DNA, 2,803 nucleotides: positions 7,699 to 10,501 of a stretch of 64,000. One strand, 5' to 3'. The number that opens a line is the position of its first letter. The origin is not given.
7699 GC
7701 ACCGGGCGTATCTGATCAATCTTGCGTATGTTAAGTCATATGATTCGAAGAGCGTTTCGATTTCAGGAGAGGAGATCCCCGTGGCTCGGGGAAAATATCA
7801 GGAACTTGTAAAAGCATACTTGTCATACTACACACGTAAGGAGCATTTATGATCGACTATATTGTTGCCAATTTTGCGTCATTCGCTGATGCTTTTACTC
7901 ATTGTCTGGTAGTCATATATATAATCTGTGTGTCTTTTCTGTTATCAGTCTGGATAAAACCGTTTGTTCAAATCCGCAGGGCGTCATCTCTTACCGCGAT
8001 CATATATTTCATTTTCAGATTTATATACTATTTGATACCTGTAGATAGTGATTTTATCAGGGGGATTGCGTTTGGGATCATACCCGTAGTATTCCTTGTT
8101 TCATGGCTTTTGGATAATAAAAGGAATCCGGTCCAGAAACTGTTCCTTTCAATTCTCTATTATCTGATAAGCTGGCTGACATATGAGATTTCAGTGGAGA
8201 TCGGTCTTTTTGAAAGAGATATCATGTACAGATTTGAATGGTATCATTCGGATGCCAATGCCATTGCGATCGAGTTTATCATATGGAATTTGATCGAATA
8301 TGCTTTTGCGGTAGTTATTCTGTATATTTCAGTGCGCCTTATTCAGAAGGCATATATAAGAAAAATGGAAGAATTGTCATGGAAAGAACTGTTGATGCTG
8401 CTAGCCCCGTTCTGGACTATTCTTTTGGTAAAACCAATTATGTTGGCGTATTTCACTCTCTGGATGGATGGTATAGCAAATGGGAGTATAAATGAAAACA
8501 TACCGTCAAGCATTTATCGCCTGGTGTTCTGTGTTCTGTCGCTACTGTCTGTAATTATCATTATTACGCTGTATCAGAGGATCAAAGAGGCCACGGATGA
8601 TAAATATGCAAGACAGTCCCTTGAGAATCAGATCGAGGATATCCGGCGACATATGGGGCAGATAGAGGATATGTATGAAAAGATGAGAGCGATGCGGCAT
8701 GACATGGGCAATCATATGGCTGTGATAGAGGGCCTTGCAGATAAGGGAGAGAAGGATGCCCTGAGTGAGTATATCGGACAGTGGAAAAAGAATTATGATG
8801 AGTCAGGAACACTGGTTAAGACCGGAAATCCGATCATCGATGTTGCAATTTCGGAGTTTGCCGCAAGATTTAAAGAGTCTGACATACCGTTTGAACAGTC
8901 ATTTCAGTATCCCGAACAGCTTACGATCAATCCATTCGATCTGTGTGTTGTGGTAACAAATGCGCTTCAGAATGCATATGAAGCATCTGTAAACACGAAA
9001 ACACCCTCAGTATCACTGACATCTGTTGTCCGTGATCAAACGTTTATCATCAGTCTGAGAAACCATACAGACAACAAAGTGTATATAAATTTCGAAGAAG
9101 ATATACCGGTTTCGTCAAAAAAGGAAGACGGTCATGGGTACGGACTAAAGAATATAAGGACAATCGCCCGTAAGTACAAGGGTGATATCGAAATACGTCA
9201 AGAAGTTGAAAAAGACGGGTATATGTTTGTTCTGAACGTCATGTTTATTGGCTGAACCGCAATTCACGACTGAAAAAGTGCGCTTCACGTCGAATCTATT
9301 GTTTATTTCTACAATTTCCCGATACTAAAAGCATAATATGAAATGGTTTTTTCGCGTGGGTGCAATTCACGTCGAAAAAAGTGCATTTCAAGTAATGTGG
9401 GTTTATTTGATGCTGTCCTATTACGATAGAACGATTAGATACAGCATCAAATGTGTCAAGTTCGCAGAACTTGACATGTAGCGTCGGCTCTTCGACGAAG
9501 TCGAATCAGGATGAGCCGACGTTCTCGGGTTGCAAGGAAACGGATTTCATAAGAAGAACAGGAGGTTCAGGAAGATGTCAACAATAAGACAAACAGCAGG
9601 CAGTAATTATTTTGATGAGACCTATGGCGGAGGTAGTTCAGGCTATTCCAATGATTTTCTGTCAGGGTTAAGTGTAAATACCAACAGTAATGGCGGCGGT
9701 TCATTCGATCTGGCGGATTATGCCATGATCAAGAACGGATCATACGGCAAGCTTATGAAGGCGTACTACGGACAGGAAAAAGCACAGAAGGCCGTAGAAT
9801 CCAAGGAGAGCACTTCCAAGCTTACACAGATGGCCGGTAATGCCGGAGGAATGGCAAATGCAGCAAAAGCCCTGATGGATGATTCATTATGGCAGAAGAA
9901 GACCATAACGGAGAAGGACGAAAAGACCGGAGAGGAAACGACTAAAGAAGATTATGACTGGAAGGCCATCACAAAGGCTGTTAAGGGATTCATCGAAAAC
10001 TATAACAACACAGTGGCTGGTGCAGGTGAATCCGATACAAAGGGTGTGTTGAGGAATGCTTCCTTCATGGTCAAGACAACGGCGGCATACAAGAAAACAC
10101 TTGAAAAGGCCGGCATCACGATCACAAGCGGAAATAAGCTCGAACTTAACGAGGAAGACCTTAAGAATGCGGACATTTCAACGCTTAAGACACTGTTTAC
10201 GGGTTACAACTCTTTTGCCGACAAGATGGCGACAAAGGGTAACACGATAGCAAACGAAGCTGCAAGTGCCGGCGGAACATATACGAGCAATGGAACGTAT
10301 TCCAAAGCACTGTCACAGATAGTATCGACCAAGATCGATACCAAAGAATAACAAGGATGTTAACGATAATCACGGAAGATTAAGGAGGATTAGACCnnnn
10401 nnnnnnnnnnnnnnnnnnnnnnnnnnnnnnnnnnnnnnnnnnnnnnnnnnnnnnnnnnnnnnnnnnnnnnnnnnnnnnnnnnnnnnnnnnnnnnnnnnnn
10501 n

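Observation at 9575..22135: Thirteen-gene cluster of uncharacterised proteins wired like flagellar late genes, carried on a tRNA-integrated mobile element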

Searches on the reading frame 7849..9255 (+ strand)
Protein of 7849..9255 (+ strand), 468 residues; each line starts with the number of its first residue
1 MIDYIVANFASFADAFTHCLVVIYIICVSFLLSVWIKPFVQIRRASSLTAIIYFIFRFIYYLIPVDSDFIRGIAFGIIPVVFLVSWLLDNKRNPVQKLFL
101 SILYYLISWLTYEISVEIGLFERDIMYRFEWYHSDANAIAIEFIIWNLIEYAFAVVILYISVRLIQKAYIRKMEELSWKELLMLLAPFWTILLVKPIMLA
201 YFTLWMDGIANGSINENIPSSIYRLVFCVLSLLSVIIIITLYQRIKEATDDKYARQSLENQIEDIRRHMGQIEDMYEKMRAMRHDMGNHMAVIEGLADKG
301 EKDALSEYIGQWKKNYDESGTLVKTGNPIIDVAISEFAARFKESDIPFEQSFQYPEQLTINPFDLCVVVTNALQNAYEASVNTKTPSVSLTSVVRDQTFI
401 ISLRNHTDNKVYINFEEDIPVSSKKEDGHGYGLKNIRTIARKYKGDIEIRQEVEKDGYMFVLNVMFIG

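Call 7: search_protein_families(library=pfam, max_evalue=0.1, proteins=[window:7849-9255:+])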
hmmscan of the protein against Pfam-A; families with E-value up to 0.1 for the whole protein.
window:7849-9255:+ (468 aa): 5 families
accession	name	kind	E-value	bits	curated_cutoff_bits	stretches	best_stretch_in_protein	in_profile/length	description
PF14501.12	HATPase_c_5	-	7.4e-19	68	22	1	360-465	1-100/102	GHKL domain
PF14689.11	SPOB_a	-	4.9e-07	29.7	28.1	1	269-322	6-59/62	Sensor_kinase_SpoOB-type, alpha-helical domain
PF02518.31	HATPase_c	-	1.7e-05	25.6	26.4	1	364-460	5-103/111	Histidine kinase-, DNA gyrase B-, and HSP90-like ATPase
PF19962.4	EAD9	-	0.067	13.4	25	0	242-274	26-57/62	Effector-associated domain 9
PF06295.17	ZapG-like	-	0.085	13.3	33.5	0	251-292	33-74/123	Z-ring associated protein G-like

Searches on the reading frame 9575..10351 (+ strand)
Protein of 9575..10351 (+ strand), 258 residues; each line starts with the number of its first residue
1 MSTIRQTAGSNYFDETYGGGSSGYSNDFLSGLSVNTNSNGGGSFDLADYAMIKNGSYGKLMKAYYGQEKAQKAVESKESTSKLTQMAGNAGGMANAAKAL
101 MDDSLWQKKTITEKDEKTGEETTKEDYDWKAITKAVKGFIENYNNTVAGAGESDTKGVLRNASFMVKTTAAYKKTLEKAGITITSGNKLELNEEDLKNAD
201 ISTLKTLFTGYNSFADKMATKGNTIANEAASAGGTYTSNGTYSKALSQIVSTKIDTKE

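Call 6: search_protein_families(library=pfam, max_evalue=0.1, proteins=[window:9575-10351:+])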
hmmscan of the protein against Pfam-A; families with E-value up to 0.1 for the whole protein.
window:9575-10351:+ (258 aa): 1 family
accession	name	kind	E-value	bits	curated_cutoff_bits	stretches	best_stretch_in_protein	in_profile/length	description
PF07195.17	FliD_C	-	0.0012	18.8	25.4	1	111-238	31-190/236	Flagellar hook-associated protein 2 C-terminus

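Call 8: search_protein_families(library=ncbifam, max_evalue=0.1, proteins=[window:9575-10351:+])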
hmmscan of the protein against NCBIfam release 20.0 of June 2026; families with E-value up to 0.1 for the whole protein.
window:9575-10351:+ (258 aa): 1 family
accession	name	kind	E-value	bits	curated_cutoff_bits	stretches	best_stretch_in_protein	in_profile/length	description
NF009202.0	PRK12550.1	equivalog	0.0045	16.3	306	1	73-136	113-177/272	shikimate 5-dehydrogenase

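Call 9: search_protein_families(library=phrogs, max_evalue=0.01, proteins=[window:9575-10351:+])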
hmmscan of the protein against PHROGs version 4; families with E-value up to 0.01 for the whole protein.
window:9575-10351:+ (258 aa): 0 families

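Call 44: find_homologous_proteins(query=window:9575-10351:+)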
Query window:9575-10351:+ (258 aa): 1042 proteins with E <= 0.001 among 2095 candidates; the best 120 are listed.
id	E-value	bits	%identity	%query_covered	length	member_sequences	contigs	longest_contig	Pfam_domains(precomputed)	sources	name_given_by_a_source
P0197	2.6e-152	523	98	100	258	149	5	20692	-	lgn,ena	-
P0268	5.0e-137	473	90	100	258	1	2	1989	-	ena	-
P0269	4.2e-128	444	84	100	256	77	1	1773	-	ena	-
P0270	2.2e-123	429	83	100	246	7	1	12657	-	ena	-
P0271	3.5e-122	425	83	100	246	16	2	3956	-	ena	-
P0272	7.3e-121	421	80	100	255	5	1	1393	PF07195.18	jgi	-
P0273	3.1e-119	415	80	100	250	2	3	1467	PF07195.18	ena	-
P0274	1.0e-118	414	80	100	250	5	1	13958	PF07195.18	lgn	-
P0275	6.3e-118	411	77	100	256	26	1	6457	-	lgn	-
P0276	2.5e-104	366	74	100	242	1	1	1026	-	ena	-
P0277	3.3e-104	366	74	100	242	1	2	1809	-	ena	-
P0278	1.0e-103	364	71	100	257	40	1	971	PF07195.18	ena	-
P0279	3.1e-102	360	74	100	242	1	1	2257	-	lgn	-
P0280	1.1e-97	345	66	100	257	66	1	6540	PF07195.18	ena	-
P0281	4.3e-97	343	67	100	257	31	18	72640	PF07195.18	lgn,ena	-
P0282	4.8e-96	339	66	100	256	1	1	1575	PF07195.18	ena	-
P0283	1.7e-95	338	64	100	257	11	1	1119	PF07195.18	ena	-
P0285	3.2e-94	333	66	100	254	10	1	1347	PF07195.18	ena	-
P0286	5.5e-94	333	65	100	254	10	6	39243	PF07195.18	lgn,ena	-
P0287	7.8e-93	329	64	100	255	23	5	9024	PF07195.18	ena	-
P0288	1.7e-92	328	64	100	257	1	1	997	PF07195.18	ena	-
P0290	4.5e-91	323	64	100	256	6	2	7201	PF07195.18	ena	-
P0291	4.0e-90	320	63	100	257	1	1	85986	PF07195.18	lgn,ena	-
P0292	7.2e-90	319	67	94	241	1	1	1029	PF07195.18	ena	-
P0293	1.8e-88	315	62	100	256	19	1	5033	PF07195.18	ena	-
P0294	1.8e-87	311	62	100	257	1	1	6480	PF07195.18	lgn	-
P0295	9.2e-87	309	62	100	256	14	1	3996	PF07195.18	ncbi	-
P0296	8.1e-85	303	63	100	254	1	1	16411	PF07195.18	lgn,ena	-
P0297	1.4e-83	299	61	100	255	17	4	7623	PF07195.18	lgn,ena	-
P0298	7.6e-83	296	57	96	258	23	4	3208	PF07195.18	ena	-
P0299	1.1e-82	296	59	100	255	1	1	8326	PF07195.18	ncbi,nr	ncbi:MAG: hypothetical protein K6G45_08420 [Lachnospiraceae bacterium]|nr:hypothetical protein [Lach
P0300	1.1e-81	292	60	100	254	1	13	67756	PF07195.18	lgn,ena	-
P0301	1.2e-81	292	60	100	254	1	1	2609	PF07195.18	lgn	-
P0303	5.6e-81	290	59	100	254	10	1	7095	PF07195.18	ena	-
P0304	8.0e-81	290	59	100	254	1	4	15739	PF07195.18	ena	-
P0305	1.2e-80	289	59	100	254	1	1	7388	PF07195.18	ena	-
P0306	4.2e-80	287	58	100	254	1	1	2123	PF07195.18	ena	-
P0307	4.8e-80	287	59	100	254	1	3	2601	PF07195.18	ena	-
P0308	9.3e-80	286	58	100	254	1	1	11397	PF07195.18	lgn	-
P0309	1.0e-79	286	59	100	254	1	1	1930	PF07195.18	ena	-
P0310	1.2e-78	282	58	100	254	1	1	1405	PF07195.18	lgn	-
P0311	1.7e-77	279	55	100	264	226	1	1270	PF07195.18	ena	-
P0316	6.2e-74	267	55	100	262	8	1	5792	PF07195.18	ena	-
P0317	8.2e-74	267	56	100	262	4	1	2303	PF07195.18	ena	-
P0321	3.4e-73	265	57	90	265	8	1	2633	PF07195.18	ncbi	-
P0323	4.7e-73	264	59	81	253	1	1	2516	PF07195.18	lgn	-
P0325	6.5e-73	264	51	100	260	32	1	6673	PF07195.18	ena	-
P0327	2.3e-71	259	60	83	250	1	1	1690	PF07195.18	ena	-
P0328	2.6e-71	258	58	100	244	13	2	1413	PF07195.18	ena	-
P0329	3.3e-71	258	54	100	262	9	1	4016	PF07195.18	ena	-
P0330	6.6e-71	257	54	100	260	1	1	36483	PF07195.18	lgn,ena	-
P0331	8.7e-71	257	55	89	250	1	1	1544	PF07195.18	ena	-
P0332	1.1e-70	256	55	89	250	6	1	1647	PF07195.18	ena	-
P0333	1.3e-70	256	56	90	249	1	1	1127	PF07195.18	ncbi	-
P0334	1.4e-70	256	55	89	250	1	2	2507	PF07195.18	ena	-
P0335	1.7e-70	256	55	89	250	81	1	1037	PF07195.18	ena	-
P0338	3.0e-70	255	55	89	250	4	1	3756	PF07195.18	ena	-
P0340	7.8e-70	254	53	100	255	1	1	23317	PF07195.18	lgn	-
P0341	1.0e-69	253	55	89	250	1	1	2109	PF07195.18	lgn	-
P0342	1.5e-69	253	53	100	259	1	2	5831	PF07195.18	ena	-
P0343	2.3e-69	252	55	89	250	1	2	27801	PF07195.18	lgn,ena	-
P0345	4.8e-69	251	55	89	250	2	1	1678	PF07195.18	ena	-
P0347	6.9e-69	251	59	83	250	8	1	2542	PF07195.18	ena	-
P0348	1.2e-68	250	53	100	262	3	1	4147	PF07195.18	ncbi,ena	-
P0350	1.5e-68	249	52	100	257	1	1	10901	PF07195.18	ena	-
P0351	1.9e-68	249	59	83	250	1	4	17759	PF07195.18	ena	-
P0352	2.2e-68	249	56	88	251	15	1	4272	PF07195.18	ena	-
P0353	2.5e-68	249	59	80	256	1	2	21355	PF07195.18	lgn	-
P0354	6.5e-68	247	53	89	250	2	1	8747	PF07195.18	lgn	-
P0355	1.1e-67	247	57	84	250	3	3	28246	PF07195.18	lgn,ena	-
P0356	1.2e-67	246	58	83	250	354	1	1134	PF07195.18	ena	-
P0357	1.8e-67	246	58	83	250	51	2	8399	PF07195.18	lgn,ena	-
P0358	2.0e-67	246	58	83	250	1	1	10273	PF07195.18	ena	-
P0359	2.7e-67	245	57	83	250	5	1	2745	PF07195.18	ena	-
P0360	4.5e-67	245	58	83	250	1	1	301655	PF07195.18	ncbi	-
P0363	6.9e-67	244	59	83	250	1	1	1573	PF07195.18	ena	-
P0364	7.0e-67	244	57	83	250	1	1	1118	PF07195.18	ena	-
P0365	7.1e-67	244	55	89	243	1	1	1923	PF07195.18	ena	-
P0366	1.3e-66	243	59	83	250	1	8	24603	PF07195.18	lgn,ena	-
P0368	1.5e-66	243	56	83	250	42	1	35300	PF07195.18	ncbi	-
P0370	1.7e-66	243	59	83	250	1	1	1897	PF07195.18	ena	-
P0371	1.8e-66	243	59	83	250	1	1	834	PF07195.18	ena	-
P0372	1.8e-66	243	55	89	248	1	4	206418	PF07195.18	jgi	-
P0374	2.1e-66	242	71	67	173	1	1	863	PF07195.18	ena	-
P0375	2.1e-66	242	57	83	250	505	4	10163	PF07195.18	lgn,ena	-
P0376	2.3e-66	242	58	83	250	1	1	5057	PF07195.18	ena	-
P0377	2.4e-66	242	51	99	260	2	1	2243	PF07195.18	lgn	-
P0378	2.6e-66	242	57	83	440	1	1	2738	PF07195.18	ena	-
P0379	2.7e-66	242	53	99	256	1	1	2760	PF07195.18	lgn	-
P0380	2.9e-66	242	58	81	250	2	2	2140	PF07195.18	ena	-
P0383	3.1e-66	242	57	83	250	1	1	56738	PF07195.18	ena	-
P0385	4.2e-66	241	58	83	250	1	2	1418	PF07195.18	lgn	-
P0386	4.3e-66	241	56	83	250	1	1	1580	PF07195.18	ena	-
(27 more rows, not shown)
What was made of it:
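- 9575..10351 (+): g1: FliD C-terminal-domain protein (258 aa). It has no FliD_N domain and no head domains. Residues 1-76 and 234-258 are predicted disordered. Most listed homologues carry PF07195 (call 44).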

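Call 45: find_encoding_contigs(protein=P0360, flank=10000, max_places=2)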
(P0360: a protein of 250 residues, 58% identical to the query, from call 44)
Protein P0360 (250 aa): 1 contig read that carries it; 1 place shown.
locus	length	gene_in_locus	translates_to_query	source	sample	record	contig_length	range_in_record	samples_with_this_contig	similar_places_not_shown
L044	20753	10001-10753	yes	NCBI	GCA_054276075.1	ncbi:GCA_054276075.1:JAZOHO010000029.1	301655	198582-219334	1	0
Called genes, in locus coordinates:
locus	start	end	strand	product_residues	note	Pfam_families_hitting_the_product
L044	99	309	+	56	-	-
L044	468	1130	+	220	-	-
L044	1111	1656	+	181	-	PF13020:NOV_C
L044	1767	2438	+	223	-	PF14529:Exo_endo_phos_2 (weak)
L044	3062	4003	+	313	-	-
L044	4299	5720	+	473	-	-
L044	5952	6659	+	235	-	PF00072:Response_reg, PF04397:LytTR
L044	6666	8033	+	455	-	PF02518:HATPase_c (weak), PF14501:HATPase_c_5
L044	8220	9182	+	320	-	PF19498:DUF6033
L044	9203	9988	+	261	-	PF14282:FlxA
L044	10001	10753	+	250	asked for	PF07195:FliD_C (faint)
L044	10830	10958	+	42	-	-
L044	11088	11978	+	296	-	PF07751:Abi_2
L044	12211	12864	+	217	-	-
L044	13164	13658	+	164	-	PF07853:DUF1648 (weak)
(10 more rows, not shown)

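Call 46: find_encoding_contigs(protein=P0372, flank=10000, max_places=2)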
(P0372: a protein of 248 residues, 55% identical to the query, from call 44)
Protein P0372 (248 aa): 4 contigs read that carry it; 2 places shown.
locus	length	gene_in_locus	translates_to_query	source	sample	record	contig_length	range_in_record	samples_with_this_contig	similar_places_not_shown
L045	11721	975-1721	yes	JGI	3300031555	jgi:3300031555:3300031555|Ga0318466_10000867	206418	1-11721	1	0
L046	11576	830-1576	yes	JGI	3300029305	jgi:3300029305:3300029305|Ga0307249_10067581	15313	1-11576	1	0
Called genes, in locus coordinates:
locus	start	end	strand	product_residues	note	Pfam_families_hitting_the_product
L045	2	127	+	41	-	?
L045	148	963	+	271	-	PF14282:FlxA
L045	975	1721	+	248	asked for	PF07195:FliD_C (faint)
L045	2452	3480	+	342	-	PF17761:DUF1016_N, PF06250:YhcG_C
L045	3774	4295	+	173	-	PF22599:SecDF_P1_head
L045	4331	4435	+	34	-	-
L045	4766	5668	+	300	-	-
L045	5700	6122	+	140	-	-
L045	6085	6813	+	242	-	PF00294:PfkB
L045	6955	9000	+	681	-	PF08447:PAS_3, PF00990:GGDEF, PF00563:EAL, PF08447:PAS_3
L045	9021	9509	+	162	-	PF00293:NUDIX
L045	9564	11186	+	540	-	PF00128:Alpha-amylase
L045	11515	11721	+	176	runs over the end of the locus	PF13563:2_5_RNA_ligase2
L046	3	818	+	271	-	?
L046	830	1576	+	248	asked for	PF07195:FliD_C (faint)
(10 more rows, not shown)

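Call 67: search_solved_structures(query=A7, max_evalue=1, show_alignments=1)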
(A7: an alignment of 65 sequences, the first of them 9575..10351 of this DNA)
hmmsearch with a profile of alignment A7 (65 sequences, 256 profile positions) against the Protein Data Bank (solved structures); distinct sequences matched with E-value up to 1: 2.
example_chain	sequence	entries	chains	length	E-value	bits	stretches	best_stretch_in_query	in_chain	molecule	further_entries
5fhy_A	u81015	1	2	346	0.0016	21.2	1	172-221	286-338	B-type flagellar hook-associated protein 2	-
6n5b_B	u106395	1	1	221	0.87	12.3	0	19-59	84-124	Hemagglutinin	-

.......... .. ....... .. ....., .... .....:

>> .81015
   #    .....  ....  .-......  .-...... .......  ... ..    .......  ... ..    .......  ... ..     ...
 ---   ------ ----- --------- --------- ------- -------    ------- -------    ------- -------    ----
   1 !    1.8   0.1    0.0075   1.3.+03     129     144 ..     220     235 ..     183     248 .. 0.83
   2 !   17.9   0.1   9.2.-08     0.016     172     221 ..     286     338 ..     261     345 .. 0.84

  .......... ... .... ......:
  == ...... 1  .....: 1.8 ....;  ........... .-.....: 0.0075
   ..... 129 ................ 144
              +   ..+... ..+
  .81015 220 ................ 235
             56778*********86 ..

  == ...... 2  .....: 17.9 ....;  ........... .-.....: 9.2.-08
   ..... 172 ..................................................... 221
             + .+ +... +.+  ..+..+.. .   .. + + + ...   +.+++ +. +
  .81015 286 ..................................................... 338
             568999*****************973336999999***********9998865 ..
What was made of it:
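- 9575..10351 (+): The family profile hits FliD 5fhy (call 67).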

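Call 72: predict_structure(alignment_id=A7)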
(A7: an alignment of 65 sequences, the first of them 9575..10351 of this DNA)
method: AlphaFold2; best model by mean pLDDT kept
length: 258 residues; sequences in the alignment: 65
mean_pLDDT: 67.7   pTM: 0.63
mean pLDDT of the five models: 67.7, 66.8, 66.6, 66.3, 66.3
residues with pLDDT >= 90: 83; 70-90: 68; 50-70: 6; < 50: 101
segments of 3 or more residues with pLDDT < 50: 1-76, 234-258
pLDDT, mean of each block of 10 residues (from residue 1): 32 30 37 33 41 40 34 47 83 95 93 79 88 97 89 75 85 94 87 95 94 93 86 46 44 38
secondary structure, 60 per line:
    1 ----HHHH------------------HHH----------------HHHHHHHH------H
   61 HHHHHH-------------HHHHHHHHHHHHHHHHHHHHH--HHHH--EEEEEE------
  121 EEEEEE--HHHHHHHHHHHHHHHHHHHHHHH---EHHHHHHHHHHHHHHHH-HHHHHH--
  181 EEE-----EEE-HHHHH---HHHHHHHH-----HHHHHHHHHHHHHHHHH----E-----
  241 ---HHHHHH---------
elements in order: H5-8 H46-53 H60-66 H80-100 H103-106 E109-114 E121-126 H129-151 H156-171 H173-178 E181-183 E189-191 H193-197 H201-208 H214-230 H244-249
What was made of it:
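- On FliD / HAP2 filament cap: The AF2 model has only a compact core at residues 80-233 (call 72).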

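Call 76: fold_search(model_id=the predicted structure, library=pdb)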
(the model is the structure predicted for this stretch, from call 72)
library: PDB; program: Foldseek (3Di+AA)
matches with E <= 10: 167; with E <= 0.001: 0
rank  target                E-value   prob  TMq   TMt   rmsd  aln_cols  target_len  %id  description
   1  9m67_A                2.2e-01  0.96  0.32  0.21   6.0       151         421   18  the flagellar filament cap FliD in complex with FliC (released 2025-12-03)
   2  5h5v_C                3.1e-01  0.97  0.33  0.25   4.9       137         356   23  Crystal structure of the flagellar cap protein FliD D1-D2-D3 domains from Escherichia coli (released 2017-02-22)
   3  5h5v_D                3.5e-01  0.95  0.30  0.23   5.3       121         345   20  Crystal structure of the flagellar cap protein FliD D1-D2-D3 domains from Escherichia coli (released 2017-02-22)
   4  7uj2_B                4.7e-01  0.51  0.27  0.37  11.3       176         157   11  OspC Type B (released 2023-04-05)
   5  5kbt_A                6.3e-01  0.09  0.17  0.07  17.7       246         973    8  Cryo-EM structure of GluA2-1xSTZ complex at 6.4 Angstrom resolution (released 2016-07-13)
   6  1zn3_B                8.4e-01  0.20  0.14  0.11  10.3        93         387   13  Crystal structure of Glu335Ala mutant of Clostridium botulinum neurotoxin type E (released 2005-07-05)
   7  7uj6_B                8.9e-01  0.54  0.29  0.43   7.8       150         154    9  Outer Surface Protein C Type K (released 2023-04-05)
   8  2a8a                  8.9e-01  0.18  0.17  0.12  11.5       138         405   12  Crystal structure of Clostridium botulinum neurotoxin serotype F light chain (released 2005-09-20)
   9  9c24_D                9.3e-01  0.33  0.27  0.37  11.0       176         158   10  Fab F946 in complex with OspCB (released 2025-08-27)
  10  1zl5_B                9.3e-01  0.18  0.14  0.11  10.3        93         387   13  Crystal structure of Glu335Gln mutant of Clostridium botulinum neurotoxin E catalytic domain (released 2005-07-05)
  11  9bif_T                9.8e-01  0.15  0.20  0.28  10.1       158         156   15  Fab B11-OspCA complex (released 2024-11-20)
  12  7uj2_A                1.0e+00  0.35  0.26  0.39  13.0       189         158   10  OspC Type B (released 2023-04-05)
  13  9u4r_AE               1.1e+00  0.77  0.30  0.19   5.9       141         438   18  Structure of the intial complex in filament assembly at 3.23 angstroms resolution, conformation 2. (released 2026-03-25)
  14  9u7y_AB               1.1e+00  0.66  0.29  0.18   6.8       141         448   17  Structure of the tip region of the intial complex in bacterial flagellar filament assembly at 3.68 angstroms resoluti (released 2026-04-01)
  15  9bif_B                1.2e+00  0.47  0.31  0.44   8.3       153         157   11  Fab B11-OspCA complex (released 2024-11-20)
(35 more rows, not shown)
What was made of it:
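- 9575..10351 (+): The top Foldseek hits of the AF2 model are FliD (calls 72, 76).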

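Call 78: search_dna_similar(query=window:9575-10351:+, collection=plasmids, mode=protein, max_rows=15)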
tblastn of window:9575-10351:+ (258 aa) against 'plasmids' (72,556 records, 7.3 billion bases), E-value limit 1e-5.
No match.
